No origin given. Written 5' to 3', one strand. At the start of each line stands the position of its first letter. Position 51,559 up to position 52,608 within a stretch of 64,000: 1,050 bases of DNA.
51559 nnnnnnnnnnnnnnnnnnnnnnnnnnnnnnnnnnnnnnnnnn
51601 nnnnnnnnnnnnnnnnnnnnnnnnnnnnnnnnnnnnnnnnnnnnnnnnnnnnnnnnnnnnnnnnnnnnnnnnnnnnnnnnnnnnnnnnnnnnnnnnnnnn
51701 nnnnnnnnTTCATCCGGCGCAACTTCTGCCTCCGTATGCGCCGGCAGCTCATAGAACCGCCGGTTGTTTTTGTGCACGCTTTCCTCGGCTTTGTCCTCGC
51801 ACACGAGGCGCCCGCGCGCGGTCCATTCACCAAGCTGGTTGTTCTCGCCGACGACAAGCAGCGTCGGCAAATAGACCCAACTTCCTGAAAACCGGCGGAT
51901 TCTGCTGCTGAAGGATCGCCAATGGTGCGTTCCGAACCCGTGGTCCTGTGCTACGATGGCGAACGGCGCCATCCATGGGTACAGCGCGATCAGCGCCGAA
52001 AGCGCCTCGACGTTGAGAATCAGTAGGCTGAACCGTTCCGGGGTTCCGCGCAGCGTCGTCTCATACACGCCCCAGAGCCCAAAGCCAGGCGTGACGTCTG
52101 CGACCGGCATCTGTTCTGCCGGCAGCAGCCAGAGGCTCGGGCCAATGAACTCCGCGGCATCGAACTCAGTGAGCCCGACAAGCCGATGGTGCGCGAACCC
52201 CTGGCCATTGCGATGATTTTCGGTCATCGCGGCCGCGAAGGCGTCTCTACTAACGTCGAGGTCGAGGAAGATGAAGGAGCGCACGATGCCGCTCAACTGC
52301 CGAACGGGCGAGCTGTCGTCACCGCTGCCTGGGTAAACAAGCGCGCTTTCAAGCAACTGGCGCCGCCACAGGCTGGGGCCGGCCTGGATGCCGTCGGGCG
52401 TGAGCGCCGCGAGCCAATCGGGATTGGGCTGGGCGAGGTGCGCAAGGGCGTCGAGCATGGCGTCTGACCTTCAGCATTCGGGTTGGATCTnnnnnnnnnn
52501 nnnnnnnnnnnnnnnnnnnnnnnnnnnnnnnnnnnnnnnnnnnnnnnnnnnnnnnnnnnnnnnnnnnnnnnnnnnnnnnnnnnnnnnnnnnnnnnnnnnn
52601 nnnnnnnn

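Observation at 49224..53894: ADP-ribosylglycohydrolase divergent from a tightly coupled operon of three unknowns: possible ART/ARH toxin-antitoxin or effector-immunity module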

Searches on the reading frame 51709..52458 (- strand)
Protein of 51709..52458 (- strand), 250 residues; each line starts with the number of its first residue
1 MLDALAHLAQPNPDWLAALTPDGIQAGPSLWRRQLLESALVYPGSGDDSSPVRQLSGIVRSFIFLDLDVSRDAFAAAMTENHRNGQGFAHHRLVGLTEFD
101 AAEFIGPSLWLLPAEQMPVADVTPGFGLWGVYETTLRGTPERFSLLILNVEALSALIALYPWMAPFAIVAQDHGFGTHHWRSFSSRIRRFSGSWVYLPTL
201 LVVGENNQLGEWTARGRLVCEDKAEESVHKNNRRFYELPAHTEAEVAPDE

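Call 56: find_homologous_proteins(query=A3, max_evalue=0.001)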
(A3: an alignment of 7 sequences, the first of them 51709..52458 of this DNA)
Query A3 (7 sequences) (250 aa, profile of the alignment): 171 proteins with E <= 0.001 among 5655 candidates; the best 120 are listed.
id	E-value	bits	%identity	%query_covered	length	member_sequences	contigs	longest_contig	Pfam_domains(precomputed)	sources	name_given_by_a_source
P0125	4.2e-107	375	43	99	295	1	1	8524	-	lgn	-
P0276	3.4e-81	291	42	93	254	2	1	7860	-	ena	-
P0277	2.4e-80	288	42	95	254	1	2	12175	-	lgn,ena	-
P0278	2.1e-79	285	35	69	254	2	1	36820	-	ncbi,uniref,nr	ncbi:hypothetical protein [Methylomicrobium sp. Wu6]|uniref:hypothetical protein n=1 Tax=Methylomicr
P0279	8.2e-78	280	42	95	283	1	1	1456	-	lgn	-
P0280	6.4e-77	277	40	96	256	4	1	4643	-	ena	-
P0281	2.6e-61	225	31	73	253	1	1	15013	-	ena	-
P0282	6.5e-59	218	31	68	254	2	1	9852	-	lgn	-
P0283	9.6e-58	214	34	68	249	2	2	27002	-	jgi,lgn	-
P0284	4.5e-57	212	31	73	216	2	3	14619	-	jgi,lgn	-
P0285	2.4e-56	209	31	72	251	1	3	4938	-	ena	-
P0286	4.8e-54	202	31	73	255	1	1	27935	-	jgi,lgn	-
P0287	3.2e-53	199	33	73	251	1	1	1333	-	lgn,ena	-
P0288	1.3e-52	197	32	73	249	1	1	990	-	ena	-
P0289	3.2e-52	196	29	74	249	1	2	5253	-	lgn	-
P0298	1.9e-45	174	30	68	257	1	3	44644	-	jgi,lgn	-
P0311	1.1e-36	145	32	67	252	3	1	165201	-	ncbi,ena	-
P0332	1.2e-28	118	30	70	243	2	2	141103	-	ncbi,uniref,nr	ncbi:hypothetical protein [Candidatus Laterigemmans baculatus]|uniref:hypothetical protein n=1 Tax=C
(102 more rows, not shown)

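Call 57: find_encoding_contigs(protein=P0311, flank=7000, max_places=1)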
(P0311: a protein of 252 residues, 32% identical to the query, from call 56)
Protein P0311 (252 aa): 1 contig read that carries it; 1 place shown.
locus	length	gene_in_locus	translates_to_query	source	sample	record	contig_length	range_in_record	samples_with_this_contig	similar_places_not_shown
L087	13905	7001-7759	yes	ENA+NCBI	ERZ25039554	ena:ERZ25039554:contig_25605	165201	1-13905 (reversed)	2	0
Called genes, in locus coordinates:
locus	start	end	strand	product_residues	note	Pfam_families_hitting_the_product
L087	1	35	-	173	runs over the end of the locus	-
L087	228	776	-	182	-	-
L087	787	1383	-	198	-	-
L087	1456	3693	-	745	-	PF05729:NACHT (faint), PF13401:AAA_22 (faint), PF05496:RuvB_N (faint), PF13191:AAA_16 (faint), PF00004:AAA, PF00910:RNA_helicase (faint), PF07728:AAA_5 (faint), PF00004:AAA, +1 more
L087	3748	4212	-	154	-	PF13424:TPR_12 (weak)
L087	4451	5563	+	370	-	PF13280:WYL, PF25583:WCX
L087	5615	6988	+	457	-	-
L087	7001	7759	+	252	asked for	-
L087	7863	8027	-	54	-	-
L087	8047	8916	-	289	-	PF00126:HTH_1, PF03466:LysR_substrate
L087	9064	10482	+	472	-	PF00330:Aconitase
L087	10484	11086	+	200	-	PF00694:Aconitase_C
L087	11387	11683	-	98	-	-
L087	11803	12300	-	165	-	PF00691:OmpA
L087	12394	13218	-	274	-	PF00916:Sulfate_transp, PF01740:STAS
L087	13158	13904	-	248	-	?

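Call 58: find_encoding_contigs(protein=P0332, flank=7000, max_places=1)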
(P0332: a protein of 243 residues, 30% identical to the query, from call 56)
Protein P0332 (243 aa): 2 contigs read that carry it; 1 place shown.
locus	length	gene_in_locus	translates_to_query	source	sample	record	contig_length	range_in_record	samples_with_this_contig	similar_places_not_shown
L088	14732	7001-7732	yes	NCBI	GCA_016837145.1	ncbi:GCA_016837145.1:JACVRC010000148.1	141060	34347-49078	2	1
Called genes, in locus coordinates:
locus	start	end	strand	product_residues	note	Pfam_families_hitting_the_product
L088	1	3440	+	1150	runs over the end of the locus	PF13643:DUF4145 (weak), PF04313:HSDR_N (faint), PF04851:ResIII, PF00270:DEAD, PF18766:SWI2_SNF2, PF00271:Helicase_C, PF08463:EcoEI_R_C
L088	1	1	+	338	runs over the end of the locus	PF08843:AbiEii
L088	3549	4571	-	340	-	-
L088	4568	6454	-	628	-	PF02463:SMC_N (faint), PF13175:AAA_15 (weak), PF13476:AAA_23 (weak), PF13304:AAA_21 (weak)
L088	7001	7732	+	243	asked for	-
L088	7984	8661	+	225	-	PF00149:Metallophos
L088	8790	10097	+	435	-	PF00753:Lactamase_B (weak), PF23023:Anti-Pycsar_Apyc1 (faint), PF12706:Lactamase_B_2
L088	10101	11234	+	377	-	-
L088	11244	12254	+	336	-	PF08279:HTH_11 (weak), PF13280:WYL, PF25583:WCX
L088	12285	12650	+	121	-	-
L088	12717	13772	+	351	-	-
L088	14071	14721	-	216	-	PF12802:MarR_2 (faint)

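Call 59: find_encoding_contigs(protein=P0298, flank=7000, max_places=1)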
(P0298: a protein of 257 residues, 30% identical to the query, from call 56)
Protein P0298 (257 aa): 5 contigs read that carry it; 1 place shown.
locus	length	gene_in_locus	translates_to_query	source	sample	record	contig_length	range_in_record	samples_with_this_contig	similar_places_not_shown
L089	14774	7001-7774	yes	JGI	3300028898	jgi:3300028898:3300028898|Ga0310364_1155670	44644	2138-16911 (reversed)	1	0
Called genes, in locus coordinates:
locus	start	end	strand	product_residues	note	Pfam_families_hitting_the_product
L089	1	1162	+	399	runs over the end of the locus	PF00872:Transposase_mut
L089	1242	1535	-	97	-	-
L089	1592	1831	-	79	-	-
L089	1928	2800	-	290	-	PF00149:Metallophos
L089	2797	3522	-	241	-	PF20194:DUF6557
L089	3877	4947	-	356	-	PF13280:WYL, PF25583:WCX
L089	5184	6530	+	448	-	PF13546:DDE_5, PF01609:DDE_Tnp_1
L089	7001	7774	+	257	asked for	-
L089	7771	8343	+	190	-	PF00580:UvrD-helicase, PF13245:AAA_19 (weak)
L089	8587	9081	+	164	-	-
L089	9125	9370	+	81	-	-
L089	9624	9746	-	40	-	-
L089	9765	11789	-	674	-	PF12439:GDE_N, PF06202:GDE_C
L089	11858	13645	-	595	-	PF00664:ABC_membrane, PF00005:ABC_tran, PF02463:SMC_N (weak)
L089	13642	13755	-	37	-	-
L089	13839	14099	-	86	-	-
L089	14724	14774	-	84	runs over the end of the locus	PF22287:TraI-like_C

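Call 60: find_encoding_contigs(protein=P0283, flank=7000, max_places=1)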
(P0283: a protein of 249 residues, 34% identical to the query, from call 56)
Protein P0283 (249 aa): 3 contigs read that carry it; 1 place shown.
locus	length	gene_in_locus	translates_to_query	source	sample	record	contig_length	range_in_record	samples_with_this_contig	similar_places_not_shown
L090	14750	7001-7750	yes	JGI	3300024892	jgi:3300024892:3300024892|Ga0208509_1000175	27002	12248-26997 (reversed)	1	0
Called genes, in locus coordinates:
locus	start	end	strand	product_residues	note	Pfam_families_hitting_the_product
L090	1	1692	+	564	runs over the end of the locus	?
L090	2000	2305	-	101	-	-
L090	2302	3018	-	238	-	PF20194:DUF6557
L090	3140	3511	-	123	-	-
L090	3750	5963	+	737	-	PF13401:AAA_22 (faint), PF00004:AAA (weak), PF00910:RNA_helicase (faint), PF13521:AAA_28 (faint), PF00004:AAA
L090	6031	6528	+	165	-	-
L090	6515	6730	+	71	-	-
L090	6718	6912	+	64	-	-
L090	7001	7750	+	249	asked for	-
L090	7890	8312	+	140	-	-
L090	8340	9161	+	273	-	-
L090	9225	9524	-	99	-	PF13087:AAA_12, PF13538:UvrD_C_2 (faint)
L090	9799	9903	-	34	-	-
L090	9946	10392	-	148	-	-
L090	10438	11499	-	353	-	PF25583:WCX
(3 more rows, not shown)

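Call 71: search_solved_structures(query=A4, max_evalue=10)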
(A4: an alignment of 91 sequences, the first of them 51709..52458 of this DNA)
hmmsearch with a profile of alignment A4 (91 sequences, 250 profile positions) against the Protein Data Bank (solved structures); distinct sequences matched with E-value up to 10: 3.
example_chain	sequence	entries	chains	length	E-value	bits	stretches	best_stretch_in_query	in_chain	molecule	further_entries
4acv_B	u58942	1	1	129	0.47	13.2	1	196-238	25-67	PROPHAGE LAMBDALM01, ANTIGEN B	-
4acv_A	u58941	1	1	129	0.51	13.1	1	197-238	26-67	PROPHAGE LAMBDALM01, ANTIGEN B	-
9j1j_F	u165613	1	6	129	0.53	13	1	197-238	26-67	DUF5072 domain-containing protein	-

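Call 74: find_related_loci(query=A5, collection=metagenome_contigs, flank=7000)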
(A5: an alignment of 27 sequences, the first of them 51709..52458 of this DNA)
Query A5 (250 aa) in metagenome_contigs; peptide patterns used: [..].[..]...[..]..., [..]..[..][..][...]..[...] (x = any residue, [..] = any of these).
238 stretches matched a pattern; 52 encode a relative of the query (tblastn E <= 1e-3); 52 distinct loci.
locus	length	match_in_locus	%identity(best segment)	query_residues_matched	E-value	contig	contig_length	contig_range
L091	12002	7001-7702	43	1-234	5e-64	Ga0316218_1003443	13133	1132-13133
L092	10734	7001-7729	42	1-243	9e-63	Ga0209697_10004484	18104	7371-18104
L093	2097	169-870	41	1-234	1e-62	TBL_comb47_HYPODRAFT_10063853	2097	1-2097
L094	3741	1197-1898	43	1-234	2e-60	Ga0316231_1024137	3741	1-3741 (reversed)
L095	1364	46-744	43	1-233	2e-63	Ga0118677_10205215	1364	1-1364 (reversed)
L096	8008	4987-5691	42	1-235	8e-60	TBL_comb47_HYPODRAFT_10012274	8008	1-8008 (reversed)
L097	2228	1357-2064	42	1-236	8e-59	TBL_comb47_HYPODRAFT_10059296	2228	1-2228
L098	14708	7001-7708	43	1-235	5e-57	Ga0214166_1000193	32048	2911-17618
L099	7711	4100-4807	43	1-235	5e-57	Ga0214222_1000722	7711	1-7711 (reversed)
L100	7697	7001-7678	42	1-226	3e-56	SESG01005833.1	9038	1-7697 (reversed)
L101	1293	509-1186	42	1-226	2e-59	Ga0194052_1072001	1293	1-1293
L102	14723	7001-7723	41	1-241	5e-56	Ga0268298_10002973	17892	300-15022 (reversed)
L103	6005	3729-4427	43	1-233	6e-55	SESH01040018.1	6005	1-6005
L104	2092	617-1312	42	1-233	3e-54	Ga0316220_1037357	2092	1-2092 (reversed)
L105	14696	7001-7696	41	1-233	5e-51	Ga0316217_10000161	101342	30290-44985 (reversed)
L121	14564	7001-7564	30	1-183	4e-15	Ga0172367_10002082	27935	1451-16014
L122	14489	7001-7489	31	1-160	8e-15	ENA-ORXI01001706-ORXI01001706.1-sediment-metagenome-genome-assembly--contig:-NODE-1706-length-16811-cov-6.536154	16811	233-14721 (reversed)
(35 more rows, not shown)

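Call 80: search_protein_families(library=padloc, proteins=[L089:2797-3522:-], max_evalue=0.001)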
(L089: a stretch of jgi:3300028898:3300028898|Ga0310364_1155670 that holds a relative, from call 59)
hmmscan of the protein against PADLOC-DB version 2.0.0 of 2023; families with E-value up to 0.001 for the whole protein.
L089:2797-3522:- (241 aa): 0 families

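Call 92: find_related_loci(query=A5, collection=viral_contigs, flank=6000)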
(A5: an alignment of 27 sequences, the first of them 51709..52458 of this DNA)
Query A5 (250 aa) in viral_contigs; peptide patterns used: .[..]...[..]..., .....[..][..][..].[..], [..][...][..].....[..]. (x = any residue, [..] = any of these).
34 stretches matched a pattern, but none encodes a relative of the query by tblastn (E <= 1e-3).

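Call 96: search_protein_families(library=pfam, proteins=[L121:9613-14328:+, L121:8753-9550:+, L087:5615-6988:+, L088:10101-11234:+, L091:7716-8177:+, L122:8246-9490:+], max_evalue=0.01)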
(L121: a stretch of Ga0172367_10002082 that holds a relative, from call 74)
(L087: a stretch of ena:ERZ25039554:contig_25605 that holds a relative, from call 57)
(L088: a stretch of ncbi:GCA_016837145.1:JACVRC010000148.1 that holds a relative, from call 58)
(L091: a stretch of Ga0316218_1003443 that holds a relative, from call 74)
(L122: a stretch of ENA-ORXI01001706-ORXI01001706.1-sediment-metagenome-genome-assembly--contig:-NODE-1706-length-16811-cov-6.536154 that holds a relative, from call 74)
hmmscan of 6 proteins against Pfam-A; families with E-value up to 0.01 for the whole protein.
L121:9613-14328:+ (1571 aa): 5 families
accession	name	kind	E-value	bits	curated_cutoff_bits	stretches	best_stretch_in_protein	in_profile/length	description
PF00580.27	UvrD-helicase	-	9.3e-55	186.6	23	1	13-289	2-268/271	UvrD/REP helicase N-terminal domain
PF13361.12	UvrD_C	-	1.3e-17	64.7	25.6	1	537-665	236-345/350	UvrD-like helicase C-terminal domain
PF13245.12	AAA_19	-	1.3e-16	61.4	25.1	1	18-277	3-134/134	AAA domain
PF12705.13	PDDEXK_1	-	2.3e-12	47.8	22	1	723-989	7-246/247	PD-(D/E)XK nuclease superfamily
PF13538.12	UvrD_C_2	-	1.2e-07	31.9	27.4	1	595-610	5-20/52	UvrD-like helicase C-terminal domain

L121:8753-9550:+ (265 aa): 0 families

L087:5615-6988:+ (457 aa): 4 families
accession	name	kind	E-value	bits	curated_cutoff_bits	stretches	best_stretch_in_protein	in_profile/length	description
PF02985.28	HEAT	-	2e-12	46.5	23.5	0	172-188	6-22/31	HEAT repeat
PF12765.13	Cohesin_HEAT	-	4.7e-10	40.1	21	0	226-243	20-37/42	HEAT repeat associated with sister chromatid cohesion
PF12717.13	Cnd1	-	4.8e-05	23.9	26.4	0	49-72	16-39/162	non-SMC mitotic condensation complex subunit 1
PF12348.14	CLASP_N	-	0.0042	17.1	27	0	361-387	169-195/227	CLASP N terminal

L088:10101-11234:+ (377 aa): 0 families

L091:7716-8177:+ (154 aa): 0 families

L122:8246-9490:+ (415 aa): 0 families
